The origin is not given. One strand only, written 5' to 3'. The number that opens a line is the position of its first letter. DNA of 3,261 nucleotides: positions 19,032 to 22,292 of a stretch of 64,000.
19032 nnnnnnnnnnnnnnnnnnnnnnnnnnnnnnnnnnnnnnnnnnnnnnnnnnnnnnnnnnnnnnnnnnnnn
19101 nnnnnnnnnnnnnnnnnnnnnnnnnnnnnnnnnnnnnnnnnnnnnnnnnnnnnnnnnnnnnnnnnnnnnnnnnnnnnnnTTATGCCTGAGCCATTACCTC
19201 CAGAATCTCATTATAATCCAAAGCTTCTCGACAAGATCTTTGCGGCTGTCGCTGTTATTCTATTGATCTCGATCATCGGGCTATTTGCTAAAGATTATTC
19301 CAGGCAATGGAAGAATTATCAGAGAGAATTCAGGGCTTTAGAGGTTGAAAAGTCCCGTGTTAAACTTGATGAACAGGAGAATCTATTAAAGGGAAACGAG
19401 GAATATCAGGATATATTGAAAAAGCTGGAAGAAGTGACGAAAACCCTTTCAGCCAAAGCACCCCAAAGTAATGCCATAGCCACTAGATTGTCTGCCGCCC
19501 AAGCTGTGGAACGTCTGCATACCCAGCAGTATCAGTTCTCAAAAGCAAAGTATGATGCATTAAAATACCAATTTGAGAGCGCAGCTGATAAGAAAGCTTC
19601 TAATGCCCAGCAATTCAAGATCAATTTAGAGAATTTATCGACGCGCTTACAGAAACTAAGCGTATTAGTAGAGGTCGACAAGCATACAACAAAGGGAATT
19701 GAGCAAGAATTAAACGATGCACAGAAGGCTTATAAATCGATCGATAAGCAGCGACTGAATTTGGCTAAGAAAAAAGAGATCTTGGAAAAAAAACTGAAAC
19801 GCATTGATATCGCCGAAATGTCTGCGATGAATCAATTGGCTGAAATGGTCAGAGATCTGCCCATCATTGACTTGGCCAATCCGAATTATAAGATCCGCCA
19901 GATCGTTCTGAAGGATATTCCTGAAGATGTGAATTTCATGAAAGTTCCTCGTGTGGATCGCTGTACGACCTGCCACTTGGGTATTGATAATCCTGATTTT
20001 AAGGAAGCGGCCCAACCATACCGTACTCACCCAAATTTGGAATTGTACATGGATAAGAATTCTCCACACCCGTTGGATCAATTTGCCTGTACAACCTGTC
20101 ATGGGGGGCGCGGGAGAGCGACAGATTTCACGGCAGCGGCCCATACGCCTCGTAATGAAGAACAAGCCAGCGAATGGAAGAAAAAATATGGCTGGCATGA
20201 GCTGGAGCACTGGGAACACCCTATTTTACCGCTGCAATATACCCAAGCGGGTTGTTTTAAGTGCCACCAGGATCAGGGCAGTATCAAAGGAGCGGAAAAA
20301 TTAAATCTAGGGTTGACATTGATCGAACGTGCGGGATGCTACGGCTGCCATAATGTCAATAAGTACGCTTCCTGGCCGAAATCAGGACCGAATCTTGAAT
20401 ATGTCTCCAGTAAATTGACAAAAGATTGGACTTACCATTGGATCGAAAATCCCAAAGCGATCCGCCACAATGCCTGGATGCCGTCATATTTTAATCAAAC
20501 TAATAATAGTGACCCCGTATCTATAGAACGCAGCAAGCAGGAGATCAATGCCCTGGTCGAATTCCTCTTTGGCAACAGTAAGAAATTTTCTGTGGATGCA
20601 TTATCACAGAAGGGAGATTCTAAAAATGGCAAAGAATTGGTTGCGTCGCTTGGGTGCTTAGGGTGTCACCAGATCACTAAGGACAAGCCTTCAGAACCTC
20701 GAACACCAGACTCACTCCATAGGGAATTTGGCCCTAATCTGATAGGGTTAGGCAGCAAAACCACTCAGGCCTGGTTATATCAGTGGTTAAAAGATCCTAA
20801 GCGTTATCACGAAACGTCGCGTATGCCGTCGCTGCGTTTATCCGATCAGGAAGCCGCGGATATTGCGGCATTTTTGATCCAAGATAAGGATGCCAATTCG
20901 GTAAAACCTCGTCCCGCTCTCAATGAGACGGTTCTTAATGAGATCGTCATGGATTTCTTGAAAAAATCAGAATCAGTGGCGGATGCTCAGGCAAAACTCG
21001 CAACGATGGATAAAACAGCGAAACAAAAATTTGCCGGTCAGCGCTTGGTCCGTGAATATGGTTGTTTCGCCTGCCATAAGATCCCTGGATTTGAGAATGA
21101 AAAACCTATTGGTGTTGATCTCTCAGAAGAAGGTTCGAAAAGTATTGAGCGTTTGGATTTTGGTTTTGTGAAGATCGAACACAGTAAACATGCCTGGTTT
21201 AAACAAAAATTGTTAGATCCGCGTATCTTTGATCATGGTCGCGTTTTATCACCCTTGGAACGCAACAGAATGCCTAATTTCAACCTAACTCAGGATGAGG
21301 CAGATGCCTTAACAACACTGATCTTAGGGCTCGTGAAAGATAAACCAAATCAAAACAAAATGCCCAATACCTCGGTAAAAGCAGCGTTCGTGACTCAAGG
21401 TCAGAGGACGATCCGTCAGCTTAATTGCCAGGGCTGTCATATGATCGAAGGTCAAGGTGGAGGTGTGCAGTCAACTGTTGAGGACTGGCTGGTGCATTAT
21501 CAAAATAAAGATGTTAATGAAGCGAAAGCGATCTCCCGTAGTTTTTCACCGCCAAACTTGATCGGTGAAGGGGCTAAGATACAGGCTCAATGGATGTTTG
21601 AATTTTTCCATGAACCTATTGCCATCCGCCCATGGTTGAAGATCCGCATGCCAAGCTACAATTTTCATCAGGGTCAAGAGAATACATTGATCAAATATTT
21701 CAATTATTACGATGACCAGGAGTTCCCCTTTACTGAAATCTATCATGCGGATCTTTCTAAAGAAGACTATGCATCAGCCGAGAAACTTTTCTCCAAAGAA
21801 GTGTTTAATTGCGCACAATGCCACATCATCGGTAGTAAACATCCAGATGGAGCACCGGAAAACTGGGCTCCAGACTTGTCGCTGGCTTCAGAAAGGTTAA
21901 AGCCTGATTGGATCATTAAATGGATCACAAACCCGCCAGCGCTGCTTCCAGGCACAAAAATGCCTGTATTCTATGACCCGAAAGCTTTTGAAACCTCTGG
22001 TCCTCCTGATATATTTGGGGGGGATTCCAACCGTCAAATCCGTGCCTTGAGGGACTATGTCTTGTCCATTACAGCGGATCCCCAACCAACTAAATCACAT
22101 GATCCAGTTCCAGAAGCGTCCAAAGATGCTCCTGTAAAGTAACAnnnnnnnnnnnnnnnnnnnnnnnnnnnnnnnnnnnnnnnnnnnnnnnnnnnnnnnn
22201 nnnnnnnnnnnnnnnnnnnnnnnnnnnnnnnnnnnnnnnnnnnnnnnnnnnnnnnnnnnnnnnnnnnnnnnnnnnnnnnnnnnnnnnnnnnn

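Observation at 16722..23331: Non-canonical quinol oxidising module: Rieske + split cytochrome b6/extended subunit IV + octaheme cytochrome c + two unknown membrane proteins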

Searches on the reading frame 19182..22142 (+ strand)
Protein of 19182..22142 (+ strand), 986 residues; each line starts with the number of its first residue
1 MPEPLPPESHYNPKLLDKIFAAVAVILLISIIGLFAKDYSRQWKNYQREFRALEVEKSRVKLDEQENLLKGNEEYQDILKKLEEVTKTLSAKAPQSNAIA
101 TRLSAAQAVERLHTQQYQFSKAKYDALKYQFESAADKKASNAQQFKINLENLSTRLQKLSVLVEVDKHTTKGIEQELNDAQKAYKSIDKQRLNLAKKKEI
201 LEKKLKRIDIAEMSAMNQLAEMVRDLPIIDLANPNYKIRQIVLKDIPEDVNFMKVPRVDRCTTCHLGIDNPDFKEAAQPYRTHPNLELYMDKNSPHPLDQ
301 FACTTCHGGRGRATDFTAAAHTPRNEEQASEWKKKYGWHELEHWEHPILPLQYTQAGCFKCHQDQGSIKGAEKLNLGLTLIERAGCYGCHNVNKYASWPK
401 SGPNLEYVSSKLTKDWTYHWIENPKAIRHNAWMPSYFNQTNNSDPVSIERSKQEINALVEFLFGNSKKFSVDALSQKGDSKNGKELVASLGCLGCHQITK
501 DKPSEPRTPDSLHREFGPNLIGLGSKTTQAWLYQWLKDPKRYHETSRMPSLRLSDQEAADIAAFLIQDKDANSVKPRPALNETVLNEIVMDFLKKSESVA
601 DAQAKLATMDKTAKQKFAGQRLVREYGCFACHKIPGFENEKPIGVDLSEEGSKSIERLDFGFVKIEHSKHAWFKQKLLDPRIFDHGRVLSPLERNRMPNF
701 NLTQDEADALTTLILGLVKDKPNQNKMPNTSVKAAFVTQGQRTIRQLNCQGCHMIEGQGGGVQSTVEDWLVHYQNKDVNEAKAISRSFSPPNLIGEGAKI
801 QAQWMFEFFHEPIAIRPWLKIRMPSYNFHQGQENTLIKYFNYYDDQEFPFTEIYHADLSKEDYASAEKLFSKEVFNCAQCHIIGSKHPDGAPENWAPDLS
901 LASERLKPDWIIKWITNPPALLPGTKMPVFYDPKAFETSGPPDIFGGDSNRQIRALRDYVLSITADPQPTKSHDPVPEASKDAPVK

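Call 4: search_protein_families(library=pfam, proteins=[window:19182-22142:+], max_evalue=0.01)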
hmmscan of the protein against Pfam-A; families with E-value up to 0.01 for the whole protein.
window:19182-22142:+ (986 aa): 8 families
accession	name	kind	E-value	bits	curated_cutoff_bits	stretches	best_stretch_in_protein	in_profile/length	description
PF00034.26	Cytochrom_C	-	2.4e-28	99.7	21.3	2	481-565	2-86/90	Cytochrome c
PF13442.11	Cytochrome_CBB3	-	6.1e-20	71.8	27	1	481-565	4-68/68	Cytochrome C oxidase, cbb3-type, subunit III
PF02433.20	FixO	-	2.5e-09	37.4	29.6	2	353-464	57-165/219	Cytochrome C oxidase, mono-heme subunit/FixO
PF14522.11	Cytochrome_C7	-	1.7e-07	31.4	24.8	0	299-391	12-67/67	Cytochrome c7 and related cytochrome c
PF22113.1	Mtrc-MtrF_II-IV_dom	-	1.9e-06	28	30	0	250-310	112-166/176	Outer membrane cytochrome MtrC/MtrF-like, domains II/IV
PF14537.11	Cytochrom_c3_2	-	2.3e-05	25.2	25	0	257-318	25-75/79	Cytochrome c3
PF09699.15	Paired_CXXCH_1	-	0.0001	22.3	20.6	0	355-392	6-38/41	Doubled CXXCH motif (Paired_CXXCH_1)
PF13094.11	CENP-Q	-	0.0036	17.9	28.5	1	144-238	19-109/162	CENP-Q, a CENPA-CAD centromere complex subunit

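Call 5: search_protein_families(library=ncbifam, proteins=[window:19182-22142:+], max_evalue=0.01)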
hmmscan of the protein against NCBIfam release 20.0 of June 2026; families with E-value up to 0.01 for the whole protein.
window:19182-22142:+ (986 aa): 14 families
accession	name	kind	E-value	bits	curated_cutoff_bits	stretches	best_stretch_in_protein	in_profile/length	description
TIGR04485.1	thiosulf_SoxX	equivalog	4.1e-31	107.5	61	3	384-463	3-76/78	sulfur oxidation c-type cytochrome SoxX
TIGR00781.1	ccoO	equivalog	1.6e-11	44.3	200.65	2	516-622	102-207/232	cytochrome-c oxidase, cbb3-type subunit II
NF011055.0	PRK14487.1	subfamily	2.6e-11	43.5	218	1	353-499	63-204/212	cbb3-type cytochrome c oxidase subunit II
NF011054.0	PRK14486.1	equivalog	2.9e-11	43.4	447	1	353-458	58-158/294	putative bifunctional cbb3-type cytochrome c oxidase subunit II/cytochrome c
NF045774.1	cytochro_C551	exception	6e-10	39.1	118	0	481-569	40-110/110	cytochrome c551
NF011053.0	PRK14485.1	subfamily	1.2e-09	37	1080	1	353-460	546-650/716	putative bifunctional cbb3-type cytochrome c oxidase subunit I/II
NF040971.1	cytc_ExtS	equivalog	1.4e-08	34.3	100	0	732-781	73-122/262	selenite/tellurite reduction operon c-type cytochrome lipoprotein ExtS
NF045773.1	cytochro_C550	exception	6.4e-07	29.3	125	0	382-437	56-103/118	cytochrome c550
TIGR02603.1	CxxCH_TIGR02603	domain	1.4e-06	28.3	68.15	0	478-575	1-84/134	putative heme-binding domain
NF050122.1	bc1_QcrC_actin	exception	1.8e-06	27.5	200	0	702-763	102-161/253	cytochrome bc1 complex diheme cytochrome c subunit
TIGR03508.1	decahem_SO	subfamily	0.0013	18.3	192.2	1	283-391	77-175/258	DmsE family decaheme c-type cytochrome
TIGR03507.1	decahem_SO1788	subfamily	0.0016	17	209.3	0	250-330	261-323/672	OmcA/MtrC family decaheme c-type cytochrome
TIGR04404.1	RiPP_SkfA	equivalog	0.0053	16.7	45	0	474-496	9-32/53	sporulation killing factor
NF045487.1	ASRP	equivalog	0.0065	15.1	300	0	37-208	121-286/593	archaea-specific SMC-related protein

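Call 6: find_homologous_proteins(query=window:19182-22142:+, max_evalue=0.00001)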
Query window:19182-22142:+ (986 aa): 912 proteins with E <= 0.00001 among 8000 candidates; the best 120 are listed.
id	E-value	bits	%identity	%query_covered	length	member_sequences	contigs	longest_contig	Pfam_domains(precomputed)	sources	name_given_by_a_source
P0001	0.0e+0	2308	100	100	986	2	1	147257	PF14537.12,PF02433.21,PF13442.12,PF00034.27,PF14522.12,PF22113.2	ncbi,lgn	-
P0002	0.0e+0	1884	79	99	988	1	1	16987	PF14537.12,PF02433.21,PF13442.12,PF00034.27,PF14522.12,PF22113.2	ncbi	-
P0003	0.0e+0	1695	71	99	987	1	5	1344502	PF14537.12,PF02433.21,PF13442.12,PF00034.27,PF14522.12,PF22113.2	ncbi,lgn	-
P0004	0.0e+0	1642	68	100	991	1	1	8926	PF09699.16,PF14537.12,PF02433.21,PF13442.12,PF00034.27,PF14522.12,PF22113.2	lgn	-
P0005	0.0e+0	1632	68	98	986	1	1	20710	PF09699.16,PF14537.12,PF02433.21,PF13442.12,PF00034.27,PF14522.12,PF22113.2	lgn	-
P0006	0.0e+0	1599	68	98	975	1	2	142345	PF14537.12,PF02433.21,PF13442.12,PF00034.27,PF14522.12,PF22113.2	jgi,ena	-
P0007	0.0e+0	1575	66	100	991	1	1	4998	PF14537.12,PF02433.21,PF13442.12,PF00034.27,PF14522.12,PF22113.2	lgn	-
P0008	0.0e+0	1498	62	98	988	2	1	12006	PF14537.12,PF02433.21,PF13442.12,PF00034.27,PF14522.12,PF22113.2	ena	-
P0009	0.0e+0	1497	63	98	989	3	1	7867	PF14537.12,PF02433.21,PF13442.12,PF00034.27,PF14522.12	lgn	-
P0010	0.0e+0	1496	63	98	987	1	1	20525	PF14537.12,PF02433.21,PF13442.12,PF00034.27,PF14522.12,PF22113.2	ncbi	-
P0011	0.0e+0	1495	62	100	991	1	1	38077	PF14537.12,PF02433.21,PF13442.12,PF00034.27,PF14522.12,PF22113.2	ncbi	-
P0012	0.0e+0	1493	63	98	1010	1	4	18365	PF14537.12,PF02433.21,PF13442.12,PF00034.27,PF14522.12,PF22113.2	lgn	-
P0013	0.0e+0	1473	62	98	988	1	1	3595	PF14537.12,PF02433.21,PF13442.12,PF00034.27,PF14522.12,PF22113.2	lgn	-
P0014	0.0e+0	1473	61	99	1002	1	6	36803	PF14537.12,PF02433.21,PF13442.12,PF00034.27,PF14522.12,PF22113.2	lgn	-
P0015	0.0e+0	1471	61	99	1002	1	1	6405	PF14537.12,PF02433.21,PF13442.12,PF00034.27,PF14522.12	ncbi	-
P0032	0.0e+0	1298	55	98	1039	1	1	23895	PF14537.12,PF02433.21,PF13442.12,PF00034.27,PF14522.12,PF22113.2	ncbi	-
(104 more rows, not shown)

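Call 23: search_solved_structures(query=window:19182-22142:+, max_evalue=0.01)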
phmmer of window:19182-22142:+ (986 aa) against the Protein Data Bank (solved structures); distinct sequences matched with E-value up to 0.01: 1.
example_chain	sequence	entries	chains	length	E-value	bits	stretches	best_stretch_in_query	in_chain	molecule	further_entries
2l4d_A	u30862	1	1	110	0.0039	18.7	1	865-965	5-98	SCO1/SenC family protein/cytochrome c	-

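Call 57: predict_structure(alignment_id=A3)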
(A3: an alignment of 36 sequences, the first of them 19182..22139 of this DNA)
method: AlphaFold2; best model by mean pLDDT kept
length: 986 residues; sequences in the alignment: 36
mean_pLDDT: 73.9   pTM: 0.63
mean pLDDT of the five models: 73.9, 69.0, 67.3, 65.6, 62.5
residues with pLDDT >= 90: 167; 70-90: 512; 50-70: 162; < 50: 145
segments of 3 or more residues with pLDDT < 50: 1-6, 227-321, 341-350, 817-819, 891-893, 965-986
pLDDT, mean of each block of 10 residues (from residue 1): 44 68 77 69 71 84 88 88 86 84 92 94 92 89 92 92 91 88 86 87 84 75 53 30 33 35 31 35 37 42 32 35 65 64 39 64 70 86 75 77 85 90 83 80 82 95 92 85 85 70 79 73 86 87 71 87 87 81 95 90 94 95 88 87 73 83 85 90 83 78 89 78 54 80 73 63 74 83 63 70 80 57 63 85 77 71 85 69 57 59 83 84 67 84 86 88 52 33 33
secondary structure, 60 per line:
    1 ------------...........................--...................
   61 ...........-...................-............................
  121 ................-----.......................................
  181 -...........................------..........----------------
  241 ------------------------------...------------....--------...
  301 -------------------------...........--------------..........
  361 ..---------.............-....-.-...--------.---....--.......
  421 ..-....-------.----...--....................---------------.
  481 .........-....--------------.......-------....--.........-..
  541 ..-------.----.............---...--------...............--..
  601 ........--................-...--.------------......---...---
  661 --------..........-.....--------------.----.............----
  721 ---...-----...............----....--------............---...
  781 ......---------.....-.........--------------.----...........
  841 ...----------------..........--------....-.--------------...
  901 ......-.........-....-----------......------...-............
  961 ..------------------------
elements in order (helices of 4 or more, strands of 3 or more residues): H13-39 H42-71 H73-91 H93-136 H142-180 H182-208 H215-224 H286-289 H326-336 H351-362 H372-384 H386-389 H408-411 H414-422 H424-427 H445-464 H480-489 H491-494 H509-515 H523-526 H529-537 H539-542 H555-567 H582-596 H599-608 H611-626 H647-651 H669-678 H680-684 H704-716 H732-746 H751-754 H763-774 H778-786 H796-799 H802-810 H830-843 H860-869 H878-881 H899-905 H908-916 H918-921 H933-938 H949-962

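Call 59: fold_search(model_id=the predicted structure, library=pdb)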
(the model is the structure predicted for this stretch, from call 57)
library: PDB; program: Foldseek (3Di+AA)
matches with E <= 10: 432; with E <= 0.001: 0
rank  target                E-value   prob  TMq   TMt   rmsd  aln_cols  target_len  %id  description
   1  8i4v_B                1.8e-01  1.00  0.10  0.35  31.2       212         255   11  Cryo-EM structure of 5-subunit Smc5/6 arm region (released 2024-06-26)
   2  3na7                  2.4e-01  0.99  0.09  0.29  19.8       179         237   15  2.2 Angstrom Structure of the HP0958 Protein from Helicobacter pylori CCUG 17874 (released 2010-09-22)
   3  5xg2                  2.7e-01  0.66  0.07  0.18  30.3       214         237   18  Crystal structure of a coiled-coil segment (residues 345-468 and 694-814) of Pyrococcus yayanosii Smc (released 2017-06-07)
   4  9qxx_A                3.7e-01  0.99  0.10  0.13  29.1       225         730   16  JetABC DNA loaded state dimer (released 2025-10-01)
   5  3zx6_B                4.0e-01  0.95  0.09  0.25  42.6       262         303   11  Structure of Hamp(AF1503)-Tsr fusion - Hamp (A291V) mutant (released 2012-02-29)
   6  9qxx_B                4.5e-01  0.99  0.10  0.13  29.2       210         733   17  JetABC DNA loaded state dimer (released 2025-10-01)
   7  4tko                  4.7e-01  0.92  0.08  0.20  20.0       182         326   17  Structure of the periplasmic adaptor protein EmrA (released 2014-07-09)
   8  6ixg_B                5.1e-01  0.47  0.08  0.22  14.3       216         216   18  Crystal structure of native apo SH3BP5 (P41) (released 2019-03-20)
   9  8wjo_B                5.1e-01  0.35  0.05  0.14  33.6       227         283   13  Cryo-EM structure of 8-subunit Smc5/6 arm region (released 2024-06-26)
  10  6ixe                  6.0e-01  0.87  0.10  0.30  10.8       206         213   16  Crystal structure of SeMet apo SH3BP5 (I41) (released 2019-03-20)
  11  6ixg_A                6.0e-01  0.84  0.10  0.28  10.6       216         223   18  Crystal structure of native apo SH3BP5 (P41) (released 2019-03-20)
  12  9hmx_A                6.2e-01  0.92  0.09  0.32  22.2       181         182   10  Structure of SteB-RipA complex from Mycobacterium tuberculosis (released 2025-07-30)
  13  5nnv_D                6.2e-01  0.41  0.05  0.18  34.5       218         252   14  Structure of a Bacillus subtilis Smc coiled coil middle fragment (released 2017-06-21)
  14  9qxt_A                6.8e-01  0.99  0.10  0.13  29.5       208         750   17  E. coli JetABC dimer in the DNA boarding-holding state (released 2025-10-01)
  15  8sbj_B                6.8e-01  0.85  0.08  0.21  14.7       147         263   15  Co-structure Phosphatidylinositol 4,5-bisphosphate 3-kinase catalytic subunit alpha isoform complexed with brain penet (released 2023-07-19)
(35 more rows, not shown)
